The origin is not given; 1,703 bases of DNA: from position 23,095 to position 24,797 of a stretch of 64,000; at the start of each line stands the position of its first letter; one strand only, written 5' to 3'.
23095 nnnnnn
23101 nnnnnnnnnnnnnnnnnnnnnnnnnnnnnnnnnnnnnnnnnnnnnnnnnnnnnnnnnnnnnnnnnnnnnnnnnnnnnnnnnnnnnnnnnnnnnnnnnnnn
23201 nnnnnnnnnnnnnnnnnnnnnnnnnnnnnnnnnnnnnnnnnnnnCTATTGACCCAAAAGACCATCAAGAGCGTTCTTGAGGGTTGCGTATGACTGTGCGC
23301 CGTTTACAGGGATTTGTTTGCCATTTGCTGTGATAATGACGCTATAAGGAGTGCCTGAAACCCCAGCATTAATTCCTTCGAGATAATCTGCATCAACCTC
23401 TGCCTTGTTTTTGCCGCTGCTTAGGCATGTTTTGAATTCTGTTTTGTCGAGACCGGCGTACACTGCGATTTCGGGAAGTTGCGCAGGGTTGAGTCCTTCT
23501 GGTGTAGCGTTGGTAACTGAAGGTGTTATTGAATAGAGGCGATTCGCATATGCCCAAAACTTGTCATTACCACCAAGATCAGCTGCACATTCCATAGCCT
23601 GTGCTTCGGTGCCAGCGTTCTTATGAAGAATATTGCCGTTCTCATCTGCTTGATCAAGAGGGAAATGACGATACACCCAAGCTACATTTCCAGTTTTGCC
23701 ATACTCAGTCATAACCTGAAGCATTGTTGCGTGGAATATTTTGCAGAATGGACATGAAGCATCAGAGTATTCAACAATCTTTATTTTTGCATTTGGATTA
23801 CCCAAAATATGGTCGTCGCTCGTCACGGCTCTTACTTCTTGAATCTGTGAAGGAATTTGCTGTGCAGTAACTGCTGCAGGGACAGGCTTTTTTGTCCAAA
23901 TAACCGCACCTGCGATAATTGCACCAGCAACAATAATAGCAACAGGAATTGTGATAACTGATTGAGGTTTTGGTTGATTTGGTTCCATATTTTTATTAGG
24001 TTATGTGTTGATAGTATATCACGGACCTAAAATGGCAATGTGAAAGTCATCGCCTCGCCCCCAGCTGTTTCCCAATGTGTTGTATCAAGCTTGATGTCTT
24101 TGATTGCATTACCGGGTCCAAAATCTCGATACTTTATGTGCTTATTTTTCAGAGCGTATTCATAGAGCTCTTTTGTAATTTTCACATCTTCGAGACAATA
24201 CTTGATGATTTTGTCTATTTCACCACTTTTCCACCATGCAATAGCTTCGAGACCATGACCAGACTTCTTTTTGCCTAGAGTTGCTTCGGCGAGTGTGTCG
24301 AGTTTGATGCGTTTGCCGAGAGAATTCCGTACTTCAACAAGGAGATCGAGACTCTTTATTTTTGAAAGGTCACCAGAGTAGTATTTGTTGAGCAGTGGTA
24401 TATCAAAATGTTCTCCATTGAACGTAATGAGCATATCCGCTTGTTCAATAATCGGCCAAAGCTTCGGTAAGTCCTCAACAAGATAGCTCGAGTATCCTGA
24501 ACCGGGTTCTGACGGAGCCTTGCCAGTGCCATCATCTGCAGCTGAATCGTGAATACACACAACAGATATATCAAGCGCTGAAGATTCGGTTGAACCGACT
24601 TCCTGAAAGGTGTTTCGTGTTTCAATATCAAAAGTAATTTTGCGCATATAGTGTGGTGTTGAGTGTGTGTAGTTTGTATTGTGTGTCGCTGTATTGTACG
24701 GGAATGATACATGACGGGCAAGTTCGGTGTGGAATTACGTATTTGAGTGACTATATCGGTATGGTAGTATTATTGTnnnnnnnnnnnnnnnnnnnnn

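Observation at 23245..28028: DsbA-like oxidoreductase next to a 1083-aa secreted protein with five YTCPxGY...C disulfide mini-repeats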

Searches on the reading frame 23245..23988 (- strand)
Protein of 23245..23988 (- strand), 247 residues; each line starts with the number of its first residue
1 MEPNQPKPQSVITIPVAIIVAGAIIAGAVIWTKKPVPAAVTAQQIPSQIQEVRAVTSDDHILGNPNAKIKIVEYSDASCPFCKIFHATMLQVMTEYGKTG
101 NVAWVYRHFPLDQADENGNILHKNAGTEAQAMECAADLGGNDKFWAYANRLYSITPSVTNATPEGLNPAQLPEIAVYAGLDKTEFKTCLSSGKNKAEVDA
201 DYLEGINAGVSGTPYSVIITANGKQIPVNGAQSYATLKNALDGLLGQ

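Call 3: search_protein_families(library=pfam, proteins=[window:23245-23988:-], max_evalue=0.1)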
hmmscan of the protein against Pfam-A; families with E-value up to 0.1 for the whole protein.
window:23245-23988:- (247 aa): 4 families
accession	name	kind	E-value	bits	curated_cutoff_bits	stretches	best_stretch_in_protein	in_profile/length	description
PF13462.12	Thioredoxin_4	-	4.2e-23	82.8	23.2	1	57-242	3-164/165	Thioredoxin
PF01323.26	DSBA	-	4.2e-18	66.2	25.6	1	71-241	2-190/191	DSBA-like thioredoxin domain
PF13098.12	Thioredoxin_2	-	3e-05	24.7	27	1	66-240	4-103/104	Thioredoxin-like domain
PF18400.7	Thioredoxin_12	-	0.0027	18.1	26.1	1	55-115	130-188/190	Thioredoxin-like domain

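Call 4: search_protein_families(library=ncbifam, proteins=[window:23245-23988:-], max_evalue=0.1)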
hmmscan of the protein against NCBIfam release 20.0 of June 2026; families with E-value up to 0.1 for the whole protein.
window:23245-23988:- (247 aa): 4 families
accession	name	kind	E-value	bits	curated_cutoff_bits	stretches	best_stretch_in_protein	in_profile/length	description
NF041057.1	Rcas_1661_fam_Se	equivalog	4.9e-23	82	190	1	33-242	54-245/247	Rcas_1661 family thioredoxin-like (seleno)lipoprotein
NF008129.0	PRK10877.1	equivalog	2e-05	23.9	215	0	25-115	68-150/237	bifunctional protein-disulfide isomerase/oxidoreductase DsbC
NF008657.0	PRK11657.1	equivalog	0.039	13.2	124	1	63-87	113-137/251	thiol:disulfide interchange protein DsbG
NF009383.0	PRK12742.1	equivalog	0.095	12.2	343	0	217-244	129-156/237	SDR family oxidoreductase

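Call 16: search_solved_structures(query=window:23245-23988:-, max_evalue=0.001, show_alignments=1)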
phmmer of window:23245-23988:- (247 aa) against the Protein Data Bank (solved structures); distinct sequences matched with E-value up to 0.001: 11.
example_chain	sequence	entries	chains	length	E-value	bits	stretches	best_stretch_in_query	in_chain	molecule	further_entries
4n30_A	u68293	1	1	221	9e-11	45.2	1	52-244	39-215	Protein disulfide isomerase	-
3f4r_A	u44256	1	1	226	1.9e-10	44.1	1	51-114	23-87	Putative uncharacterized protein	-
3f4s_A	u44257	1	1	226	6e-10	42.5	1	51-114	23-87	Putative uncharacterized protein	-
3f4t_A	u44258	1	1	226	1.1e-09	41.7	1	51-115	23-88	Putative uncharacterized protein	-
3gmf_A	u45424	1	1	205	2e-05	27.7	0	57-110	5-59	Protein-disulfide isomerase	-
3gl5_A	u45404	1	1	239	3.3e-05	27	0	169-238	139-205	Putative DsbA oxidoreductase SCO1869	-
1z6m_A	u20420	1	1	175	8.5e-05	25.6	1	56-129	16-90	conserved hypothetical protein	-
3gyk_A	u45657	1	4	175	0.00039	23.4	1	60-111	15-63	27kDa outer membrane protein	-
5cp1_A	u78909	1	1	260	0.00056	22.9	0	170-242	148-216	FrnE protein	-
5cnw_A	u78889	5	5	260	0.00057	22.9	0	170-242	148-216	FrnE protein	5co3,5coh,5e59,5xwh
4pwp_A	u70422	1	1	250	0.00099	22.1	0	55-220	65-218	DsbA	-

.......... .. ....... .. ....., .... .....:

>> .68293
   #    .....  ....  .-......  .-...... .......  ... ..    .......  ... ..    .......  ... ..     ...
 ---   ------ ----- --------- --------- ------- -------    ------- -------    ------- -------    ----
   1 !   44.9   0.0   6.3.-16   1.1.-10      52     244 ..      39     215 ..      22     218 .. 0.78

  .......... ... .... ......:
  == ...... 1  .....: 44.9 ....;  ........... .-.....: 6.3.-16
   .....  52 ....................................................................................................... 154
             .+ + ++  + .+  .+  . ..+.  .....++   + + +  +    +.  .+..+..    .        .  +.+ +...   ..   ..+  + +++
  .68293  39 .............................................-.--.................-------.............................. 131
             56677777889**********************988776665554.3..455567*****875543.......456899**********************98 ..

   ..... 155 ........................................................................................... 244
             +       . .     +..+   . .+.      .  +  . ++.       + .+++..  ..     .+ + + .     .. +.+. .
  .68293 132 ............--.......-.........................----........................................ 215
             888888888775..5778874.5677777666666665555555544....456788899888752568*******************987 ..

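Call 18: find_related_loci(query=window:23245-23988:-, collection=genome_contigs, flank=10000)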
Query window:23245-23988:- (247 aa) in genome_contigs; peptide patterns used: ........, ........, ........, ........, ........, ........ (x = any residue, [..] = any of these).
306 stretches matched a pattern; 110 encode a relative of the query (tblastn E <= 1e-3); the best 80 are kept; 80 distinct loci.
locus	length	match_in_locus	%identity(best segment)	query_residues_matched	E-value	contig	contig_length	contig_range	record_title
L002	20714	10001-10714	59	7-245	2e-96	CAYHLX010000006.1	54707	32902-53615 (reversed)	MAG TPA_asm: uncultured Candidatus Saccharibacteria bacterium isolate ERP119705_co13_651 genome assembly, contig: NODE_6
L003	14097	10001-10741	59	1-247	9e-95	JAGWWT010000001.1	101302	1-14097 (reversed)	MAG: Patescibacteria group bacterium isolate REEB45 contig-150_146, whole genome shotgun sequence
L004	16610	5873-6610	59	4-247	4e-93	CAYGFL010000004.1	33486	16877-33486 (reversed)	MAG TPA_asm: uncultured Candidatus Saccharibacteria bacterium isolate ERP113451_co1_293 genome assembly, contig: NODE_14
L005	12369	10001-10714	62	10-245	8e-91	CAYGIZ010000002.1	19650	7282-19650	MAG TPA_asm: uncultured Candidatus Saccharibacteria bacterium isolate ERP113451_co5_102 genome assembly, contig: NODE_14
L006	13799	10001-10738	59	4-245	7e-90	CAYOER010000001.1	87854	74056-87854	MAG TPA_asm: uncultured Candidatus Saccharibacteria bacterium isolate SRP062349_co2_94 genome assembly, contig: NODE_161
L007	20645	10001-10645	61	1-218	1e-89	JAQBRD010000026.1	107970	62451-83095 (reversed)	MAG: Candidatus Taylorbacteria bacterium isolate RYN_390 scaffold_1104136, whole genome shotgun sequence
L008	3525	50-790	57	1-245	2e-89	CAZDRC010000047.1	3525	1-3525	MAG TPA_asm: uncultured Candidatus Saccharibacteria bacterium isolate SRP062349_co2_85 genome assembly, contig: NODE_159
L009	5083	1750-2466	59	10-247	5e-88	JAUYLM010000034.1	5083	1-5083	MAG: bacterium isolate C24_metabat.bin.35 C24_k141_57295, whole genome shotgun sequence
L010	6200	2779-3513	57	5-247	4e-88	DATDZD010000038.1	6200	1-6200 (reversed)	MAG TPA_asm: Candidatus Paceibacterota bacterium isolate SMAG_U8183 k141_1430099, whole genome shotgun sequence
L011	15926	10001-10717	61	10-245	2e-87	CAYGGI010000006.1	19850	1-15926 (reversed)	MAG TPA_asm: uncultured Candidatus Saccharibacteria bacterium isolate ERP113451_co3_102 genome assembly, contig: NODE_20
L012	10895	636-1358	59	8-247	6e-87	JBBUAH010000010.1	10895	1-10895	MAG: Patescibacteria group bacterium isolate H51-bin097_1 H51_bin097_1_000000000010, whole genome shotgun sequence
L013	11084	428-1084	60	28-245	5e-87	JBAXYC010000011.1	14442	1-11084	MAG: bacterium isolate ELA755 MAG755_11, whole genome shotgun sequence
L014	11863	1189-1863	63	7-228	5e-87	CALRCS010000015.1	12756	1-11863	MAG: Candidatus Nomurabacteria bacterium isolate RH-23may17-878 genome assembly, contig: RH-23may17-C38325, whole genome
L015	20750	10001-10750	59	1-247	1e-86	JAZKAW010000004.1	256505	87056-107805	MAG: Patescibacteria group bacterium isolate ADI_H3L2_1_122_18_3-bin049_1 ADIH3L21_B049_1_000000000004, whole genome sho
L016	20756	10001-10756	56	1-247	4e-85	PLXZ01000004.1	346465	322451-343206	MAG: Candidatus Taylorbacteria bacterium isolate palsa_1337 73.20120700_P3D.324_contig_17162, whole genome shotgun seque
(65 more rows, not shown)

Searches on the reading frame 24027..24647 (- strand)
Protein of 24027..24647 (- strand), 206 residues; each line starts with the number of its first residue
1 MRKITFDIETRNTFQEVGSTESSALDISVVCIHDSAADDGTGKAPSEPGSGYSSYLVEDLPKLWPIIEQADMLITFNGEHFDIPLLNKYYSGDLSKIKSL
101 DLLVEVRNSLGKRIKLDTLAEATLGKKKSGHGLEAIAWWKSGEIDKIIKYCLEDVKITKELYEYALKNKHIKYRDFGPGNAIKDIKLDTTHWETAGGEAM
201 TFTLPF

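Call 3: search_protein_families(library=pfam, proteins=[window:24027-24647:-], max_evalue=0.1)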
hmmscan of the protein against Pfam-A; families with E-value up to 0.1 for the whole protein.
window:24027-24647:- (206 aa): 4 families
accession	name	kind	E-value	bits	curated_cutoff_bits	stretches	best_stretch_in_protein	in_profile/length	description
PF13482.12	RNase_H_2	-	3.3e-11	43.9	22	1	66-165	54-164/165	RNase_H superfamily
PF10108.15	DNA_pol_B_exo2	-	3.3e-06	27.4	24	1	111-158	118-166/213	Predicted 3'-5' exonuclease related to the exonuclease domain of PolB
PF01612.26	DNA_pol_A_exo1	-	0.00096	19.4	23.6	1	58-164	61-167/173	3'-5' exonuclease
PF03104.25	DNA_pol_B_exo1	-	0.013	15.3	23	0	69-88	158-177/242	DNA polymerase family B, exonuclease domain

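Call 4: search_protein_families(library=ncbifam, proteins=[window:24027-24647:-], max_evalue=0.1)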
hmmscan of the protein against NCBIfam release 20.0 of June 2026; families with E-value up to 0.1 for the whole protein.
window:24027-24647:- (206 aa): 3 families
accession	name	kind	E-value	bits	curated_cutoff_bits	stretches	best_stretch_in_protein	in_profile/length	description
NF004417.0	PRK05761.1-3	equivalog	0.0014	16.7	780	0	63-87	290-314/858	DNA-directed DNA polymerase I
NF004415.0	PRK05761.1-1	equivalog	0.014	13.3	1289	0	60-86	296-322/883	DNA-directed DNA polymerase I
NF003757.0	PRK05350.1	equivalog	0.091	12.9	65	0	89-118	33-62/83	acyl carrier protein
